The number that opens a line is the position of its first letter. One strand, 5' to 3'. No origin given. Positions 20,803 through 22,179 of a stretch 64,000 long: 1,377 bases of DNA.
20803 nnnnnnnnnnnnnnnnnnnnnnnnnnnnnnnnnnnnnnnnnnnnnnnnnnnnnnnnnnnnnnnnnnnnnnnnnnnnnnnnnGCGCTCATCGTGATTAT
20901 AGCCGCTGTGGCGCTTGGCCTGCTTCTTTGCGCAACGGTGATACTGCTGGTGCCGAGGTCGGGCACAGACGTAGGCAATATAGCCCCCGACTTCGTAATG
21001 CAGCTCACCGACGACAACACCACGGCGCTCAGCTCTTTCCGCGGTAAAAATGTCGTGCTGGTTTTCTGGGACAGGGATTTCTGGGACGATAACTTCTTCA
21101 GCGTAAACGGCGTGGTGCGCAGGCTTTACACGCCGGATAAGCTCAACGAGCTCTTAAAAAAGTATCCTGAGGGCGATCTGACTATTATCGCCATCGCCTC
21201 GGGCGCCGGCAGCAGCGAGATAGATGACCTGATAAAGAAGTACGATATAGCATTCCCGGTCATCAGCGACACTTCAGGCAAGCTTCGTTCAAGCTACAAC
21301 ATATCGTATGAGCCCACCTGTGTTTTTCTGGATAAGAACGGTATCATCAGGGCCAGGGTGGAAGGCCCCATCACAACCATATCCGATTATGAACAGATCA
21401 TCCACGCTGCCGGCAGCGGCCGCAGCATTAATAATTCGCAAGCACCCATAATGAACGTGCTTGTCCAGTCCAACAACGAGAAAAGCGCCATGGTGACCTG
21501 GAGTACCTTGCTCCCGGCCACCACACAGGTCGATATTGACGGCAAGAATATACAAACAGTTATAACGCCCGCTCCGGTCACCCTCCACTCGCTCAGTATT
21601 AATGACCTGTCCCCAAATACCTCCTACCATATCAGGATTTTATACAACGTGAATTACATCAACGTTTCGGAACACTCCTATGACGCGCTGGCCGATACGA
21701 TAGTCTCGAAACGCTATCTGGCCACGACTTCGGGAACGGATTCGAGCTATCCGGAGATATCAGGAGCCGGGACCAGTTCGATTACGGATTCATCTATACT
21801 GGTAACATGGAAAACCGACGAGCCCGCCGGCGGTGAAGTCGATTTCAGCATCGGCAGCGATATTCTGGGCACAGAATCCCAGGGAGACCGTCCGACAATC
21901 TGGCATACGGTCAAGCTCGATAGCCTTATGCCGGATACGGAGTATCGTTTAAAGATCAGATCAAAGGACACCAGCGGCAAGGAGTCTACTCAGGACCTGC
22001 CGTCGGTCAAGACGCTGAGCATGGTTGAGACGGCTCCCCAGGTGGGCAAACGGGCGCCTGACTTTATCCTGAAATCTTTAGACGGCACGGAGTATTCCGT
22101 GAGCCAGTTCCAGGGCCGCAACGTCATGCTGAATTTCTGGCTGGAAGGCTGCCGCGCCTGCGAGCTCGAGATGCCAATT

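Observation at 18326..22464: Thioredoxin-CcdA-triple-TlpA cluster including a novel FN3-containing double-redoxin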

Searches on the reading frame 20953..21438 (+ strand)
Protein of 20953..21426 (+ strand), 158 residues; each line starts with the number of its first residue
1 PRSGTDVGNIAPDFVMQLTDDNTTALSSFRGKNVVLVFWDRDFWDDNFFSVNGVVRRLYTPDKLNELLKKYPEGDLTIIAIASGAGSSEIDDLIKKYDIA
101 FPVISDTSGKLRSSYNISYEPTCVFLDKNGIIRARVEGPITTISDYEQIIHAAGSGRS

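Call 30: search_protein_families(library=pfam, proteins=[window:20953-21426:+], max_evalue=10)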
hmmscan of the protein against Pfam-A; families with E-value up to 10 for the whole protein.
seq(158 aa): 5 families
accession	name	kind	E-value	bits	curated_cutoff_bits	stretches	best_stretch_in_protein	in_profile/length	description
PF00578.27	AhpC-TSA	-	6.8e-16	58.8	26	2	63-134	47-123/124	AhpC/TSA family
PF08534.16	Redoxin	-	2.4e-13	50.5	26.6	1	7-150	2-148/148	Redoxin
PF13905.12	Thioredoxin_8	-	7.5e-06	26.6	27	1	32-131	2-93/94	Thioredoxin-like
PF13098.12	Thioredoxin_2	-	0.05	14.4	27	1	107-140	63-95/104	Thioredoxin-like domain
PF13911.12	AhpC-TSA_2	-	0.22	12.4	27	1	64-112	2-49/114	AhpC/TSA antioxidant enzyme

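Call 45: predict_structure(alignment_id=A3)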
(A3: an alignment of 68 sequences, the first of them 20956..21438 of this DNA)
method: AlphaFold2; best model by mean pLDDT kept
length: 161 residues; sequences in the alignment: 68
mean_pLDDT: 82.8   pTM: 0.82
mean pLDDT of the five models: 82.8, 81.4, 81.3, 80.9, 79.2
residues with pLDDT >= 90: 61; 70-90: 73; 50-70: 23; < 50: 4
segments of 3 or more residues with pLDDT < 50: 1-3
pLDDT, mean of each block of 10 residues (from residue 1): 68 83 90 90 60 67 90 92 84 87 88 88 94 87 90 72 43
secondary structure, 60 per line:
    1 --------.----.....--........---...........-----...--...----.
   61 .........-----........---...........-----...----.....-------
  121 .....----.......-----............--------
elements in order: E14-18 E21-24 H25-28 E32-39 E48-50 E53-55 H60-69 E75-82 H86-96 E102-104 H109-113 E121-125 E130-136 H142-153

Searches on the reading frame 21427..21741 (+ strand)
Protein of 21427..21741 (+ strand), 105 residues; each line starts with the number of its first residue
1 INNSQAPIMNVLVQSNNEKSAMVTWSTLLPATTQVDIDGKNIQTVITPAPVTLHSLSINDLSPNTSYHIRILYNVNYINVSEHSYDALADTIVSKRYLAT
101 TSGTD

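Call 30: search_protein_families(library=pfam, proteins=[window:21427-21741:+], max_evalue=10)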
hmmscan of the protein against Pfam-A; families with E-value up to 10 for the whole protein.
seq(105 aa): 2 families
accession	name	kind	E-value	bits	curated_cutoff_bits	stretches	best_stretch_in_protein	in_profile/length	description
PF00041.27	fn3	-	9.4e-06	26.2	25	1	7-72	2-67/84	Fibronectin type III domain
PF16656.11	Pur_ac_phosph_N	-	0.00096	20.1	30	1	17-74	11-81/93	Purple acid Phosphatase, N-terminal domain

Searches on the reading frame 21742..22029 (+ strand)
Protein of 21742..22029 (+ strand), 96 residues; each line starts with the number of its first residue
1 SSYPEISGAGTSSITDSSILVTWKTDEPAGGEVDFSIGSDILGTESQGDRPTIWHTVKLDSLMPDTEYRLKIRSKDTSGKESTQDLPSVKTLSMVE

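Call 30: search_protein_families(library=pfam, proteins=[window:21742-22029:+], max_evalue=10)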
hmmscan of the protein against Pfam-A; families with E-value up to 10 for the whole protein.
seq(96 aa): 3 families
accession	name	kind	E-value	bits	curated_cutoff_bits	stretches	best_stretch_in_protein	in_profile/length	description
PF00041.27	fn3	-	3.6e-06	27.5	25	1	12-82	9-78/84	Fibronectin type III domain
PF16656.11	Pur_ac_phosph_N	-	1.3e-05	26.1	30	1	15-78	11-86/93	Purple acid Phosphatase, N-terminal domain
PF16893.11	fn3_2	-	0.17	12.5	27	1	51-84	50-83/89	Fibronectin type III domain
